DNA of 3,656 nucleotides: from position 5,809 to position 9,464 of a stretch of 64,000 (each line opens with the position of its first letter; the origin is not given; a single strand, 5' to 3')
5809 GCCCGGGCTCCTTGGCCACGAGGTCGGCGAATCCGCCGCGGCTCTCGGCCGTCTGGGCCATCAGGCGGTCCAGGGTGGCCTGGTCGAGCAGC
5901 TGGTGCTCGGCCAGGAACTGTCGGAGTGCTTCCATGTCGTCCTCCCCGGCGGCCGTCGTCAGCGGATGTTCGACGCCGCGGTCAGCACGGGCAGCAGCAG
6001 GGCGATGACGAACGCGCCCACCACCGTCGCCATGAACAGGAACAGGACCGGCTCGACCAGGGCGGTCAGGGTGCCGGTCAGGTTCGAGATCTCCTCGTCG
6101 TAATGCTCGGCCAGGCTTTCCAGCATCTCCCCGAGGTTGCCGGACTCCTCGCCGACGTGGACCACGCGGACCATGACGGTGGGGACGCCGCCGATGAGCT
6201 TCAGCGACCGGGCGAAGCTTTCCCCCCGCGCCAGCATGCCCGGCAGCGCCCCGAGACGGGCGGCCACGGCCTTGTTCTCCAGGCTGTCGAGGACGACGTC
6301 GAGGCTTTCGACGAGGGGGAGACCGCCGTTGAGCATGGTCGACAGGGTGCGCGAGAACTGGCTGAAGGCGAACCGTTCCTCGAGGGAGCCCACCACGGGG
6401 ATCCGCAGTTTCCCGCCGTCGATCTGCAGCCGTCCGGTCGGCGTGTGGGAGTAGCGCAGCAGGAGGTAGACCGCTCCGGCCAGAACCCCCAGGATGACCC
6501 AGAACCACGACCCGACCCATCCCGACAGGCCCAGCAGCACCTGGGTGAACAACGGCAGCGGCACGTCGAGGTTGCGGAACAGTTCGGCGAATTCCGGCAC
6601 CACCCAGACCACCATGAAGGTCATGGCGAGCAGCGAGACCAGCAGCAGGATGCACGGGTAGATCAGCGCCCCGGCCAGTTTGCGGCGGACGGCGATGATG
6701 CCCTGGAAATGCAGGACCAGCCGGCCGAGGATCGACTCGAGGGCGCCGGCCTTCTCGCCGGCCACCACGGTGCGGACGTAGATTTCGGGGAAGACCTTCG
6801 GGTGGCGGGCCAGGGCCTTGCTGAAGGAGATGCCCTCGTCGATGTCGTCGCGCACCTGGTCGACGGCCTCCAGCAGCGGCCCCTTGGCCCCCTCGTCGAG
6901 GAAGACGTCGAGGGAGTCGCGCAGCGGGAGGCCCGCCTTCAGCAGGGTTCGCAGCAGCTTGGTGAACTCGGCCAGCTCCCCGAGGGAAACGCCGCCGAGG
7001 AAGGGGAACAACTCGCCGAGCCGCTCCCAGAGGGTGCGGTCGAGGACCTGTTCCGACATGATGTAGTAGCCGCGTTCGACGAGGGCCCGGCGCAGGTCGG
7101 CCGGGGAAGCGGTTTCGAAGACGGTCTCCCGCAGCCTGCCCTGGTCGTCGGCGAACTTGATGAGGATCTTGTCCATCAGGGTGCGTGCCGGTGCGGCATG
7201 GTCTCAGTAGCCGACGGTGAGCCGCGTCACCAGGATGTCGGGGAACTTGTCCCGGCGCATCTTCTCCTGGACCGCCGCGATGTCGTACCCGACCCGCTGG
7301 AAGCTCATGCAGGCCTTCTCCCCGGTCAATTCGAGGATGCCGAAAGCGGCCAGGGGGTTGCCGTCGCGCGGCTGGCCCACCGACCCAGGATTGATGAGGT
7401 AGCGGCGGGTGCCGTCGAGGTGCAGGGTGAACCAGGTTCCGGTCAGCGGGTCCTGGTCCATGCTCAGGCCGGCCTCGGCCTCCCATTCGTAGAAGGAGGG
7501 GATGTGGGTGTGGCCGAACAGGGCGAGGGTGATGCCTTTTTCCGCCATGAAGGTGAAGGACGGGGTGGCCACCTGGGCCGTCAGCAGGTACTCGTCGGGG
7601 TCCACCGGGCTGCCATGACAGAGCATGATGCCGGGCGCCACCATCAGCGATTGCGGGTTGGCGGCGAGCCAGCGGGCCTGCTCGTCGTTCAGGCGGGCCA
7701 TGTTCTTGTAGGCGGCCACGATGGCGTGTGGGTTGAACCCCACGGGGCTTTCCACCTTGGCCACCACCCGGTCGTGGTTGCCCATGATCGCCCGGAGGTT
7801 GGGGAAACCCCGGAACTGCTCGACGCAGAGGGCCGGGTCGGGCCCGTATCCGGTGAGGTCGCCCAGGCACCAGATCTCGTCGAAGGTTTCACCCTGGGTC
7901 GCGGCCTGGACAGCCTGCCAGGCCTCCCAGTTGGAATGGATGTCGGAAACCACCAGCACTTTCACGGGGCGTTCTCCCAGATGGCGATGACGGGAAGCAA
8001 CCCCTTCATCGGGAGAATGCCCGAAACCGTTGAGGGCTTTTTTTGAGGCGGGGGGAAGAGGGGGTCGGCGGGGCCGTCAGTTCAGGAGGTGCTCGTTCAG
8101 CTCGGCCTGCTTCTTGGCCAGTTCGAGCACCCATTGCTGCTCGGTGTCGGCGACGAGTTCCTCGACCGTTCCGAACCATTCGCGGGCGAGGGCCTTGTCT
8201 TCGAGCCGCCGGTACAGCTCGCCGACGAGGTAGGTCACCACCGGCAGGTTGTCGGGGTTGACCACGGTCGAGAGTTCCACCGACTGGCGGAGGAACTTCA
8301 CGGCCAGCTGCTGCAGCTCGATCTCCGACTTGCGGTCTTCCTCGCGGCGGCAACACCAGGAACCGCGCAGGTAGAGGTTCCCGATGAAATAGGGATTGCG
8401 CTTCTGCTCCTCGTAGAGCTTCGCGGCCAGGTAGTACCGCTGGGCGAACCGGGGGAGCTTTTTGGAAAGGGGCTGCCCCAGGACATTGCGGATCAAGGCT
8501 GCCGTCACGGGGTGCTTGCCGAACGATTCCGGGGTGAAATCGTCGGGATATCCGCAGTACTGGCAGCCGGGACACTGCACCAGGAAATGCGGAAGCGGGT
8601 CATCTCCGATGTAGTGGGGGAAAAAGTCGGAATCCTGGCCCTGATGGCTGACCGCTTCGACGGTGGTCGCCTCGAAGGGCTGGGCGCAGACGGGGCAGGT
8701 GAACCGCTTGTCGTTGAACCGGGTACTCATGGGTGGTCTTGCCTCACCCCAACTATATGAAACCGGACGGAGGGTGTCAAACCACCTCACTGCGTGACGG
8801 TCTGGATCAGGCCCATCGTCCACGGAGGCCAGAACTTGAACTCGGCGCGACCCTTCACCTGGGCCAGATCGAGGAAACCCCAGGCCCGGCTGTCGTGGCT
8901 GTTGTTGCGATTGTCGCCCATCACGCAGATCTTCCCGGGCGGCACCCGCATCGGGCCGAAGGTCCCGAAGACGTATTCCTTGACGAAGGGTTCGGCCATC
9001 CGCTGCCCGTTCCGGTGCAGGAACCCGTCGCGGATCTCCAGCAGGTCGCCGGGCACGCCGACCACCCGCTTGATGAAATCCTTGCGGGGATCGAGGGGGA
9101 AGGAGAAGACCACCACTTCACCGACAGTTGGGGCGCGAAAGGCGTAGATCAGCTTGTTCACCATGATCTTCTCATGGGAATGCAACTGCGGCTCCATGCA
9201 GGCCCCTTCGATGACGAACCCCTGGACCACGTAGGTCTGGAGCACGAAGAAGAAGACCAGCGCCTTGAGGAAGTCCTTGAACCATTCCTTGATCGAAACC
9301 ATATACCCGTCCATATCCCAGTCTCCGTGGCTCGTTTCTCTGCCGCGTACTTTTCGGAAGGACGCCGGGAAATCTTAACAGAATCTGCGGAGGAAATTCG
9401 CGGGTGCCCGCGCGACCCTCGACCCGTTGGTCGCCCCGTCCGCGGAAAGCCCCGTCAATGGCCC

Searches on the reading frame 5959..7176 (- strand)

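Call 59: search_protein_families(library=pfam, proteins=[window:5959-7176:-], max_evalue=0.0001)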
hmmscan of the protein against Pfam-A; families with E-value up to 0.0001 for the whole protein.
window:5959-7176:- (405 aa): 1 family
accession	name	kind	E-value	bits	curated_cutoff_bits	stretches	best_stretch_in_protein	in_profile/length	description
PF00482.28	T2SSF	-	4.1e-53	179.1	25.2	2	71-194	1-125/125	Type II secretion system (T2SS), protein F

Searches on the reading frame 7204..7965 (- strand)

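Call 59: search_protein_families(library=pfam, proteins=[window:7204-7965:-], max_evalue=0.0001)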
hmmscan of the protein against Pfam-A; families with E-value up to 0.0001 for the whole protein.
window:7204-7965:- (253 aa): 2 families
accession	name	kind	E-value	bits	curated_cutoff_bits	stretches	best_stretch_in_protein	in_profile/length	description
PF12850.12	Metallophos_2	-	1.8e-17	64.2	27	1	1-213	1-151/154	Calcineurin-like phosphoesterase superfamily domain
PF00149.33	Metallophos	-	4.5e-13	50.5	21.5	1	1-156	1-191/191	Calcineurin-like phosphoesterase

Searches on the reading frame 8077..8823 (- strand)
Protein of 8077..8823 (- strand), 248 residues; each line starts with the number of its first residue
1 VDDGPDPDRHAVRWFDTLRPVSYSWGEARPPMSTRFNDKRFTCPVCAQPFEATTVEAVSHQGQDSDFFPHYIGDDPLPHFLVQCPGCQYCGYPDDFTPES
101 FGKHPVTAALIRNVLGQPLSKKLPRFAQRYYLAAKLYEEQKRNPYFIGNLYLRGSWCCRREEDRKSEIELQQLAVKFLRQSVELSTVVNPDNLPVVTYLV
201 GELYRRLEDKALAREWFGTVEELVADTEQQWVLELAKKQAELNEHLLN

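Call 59: search_protein_families(library=pfam, proteins=[window:8077-8823:-], max_evalue=0.0001)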
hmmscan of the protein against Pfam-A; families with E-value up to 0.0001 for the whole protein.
window:8077-8823:- (248 aa): 1 family
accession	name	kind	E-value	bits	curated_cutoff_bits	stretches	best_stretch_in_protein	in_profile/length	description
PF09986.15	DUF2225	-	3.9e-23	82.7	21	1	38-241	3-212/214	Uncharacterized protein conserved in bacteria (DUF2225)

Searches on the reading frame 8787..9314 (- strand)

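Call 59: search_protein_families(library=pfam, proteins=[window:8787-9314:-], max_evalue=0.0001)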
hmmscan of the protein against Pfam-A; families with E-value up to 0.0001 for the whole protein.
window:8787-9314:- (175 aa): 1 family
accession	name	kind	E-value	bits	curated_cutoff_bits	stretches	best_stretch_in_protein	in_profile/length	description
PF10502.14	Peptidase_S26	-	2.2e-43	148.5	22.9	1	9-162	2-168/168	Signal peptidase, peptidase S26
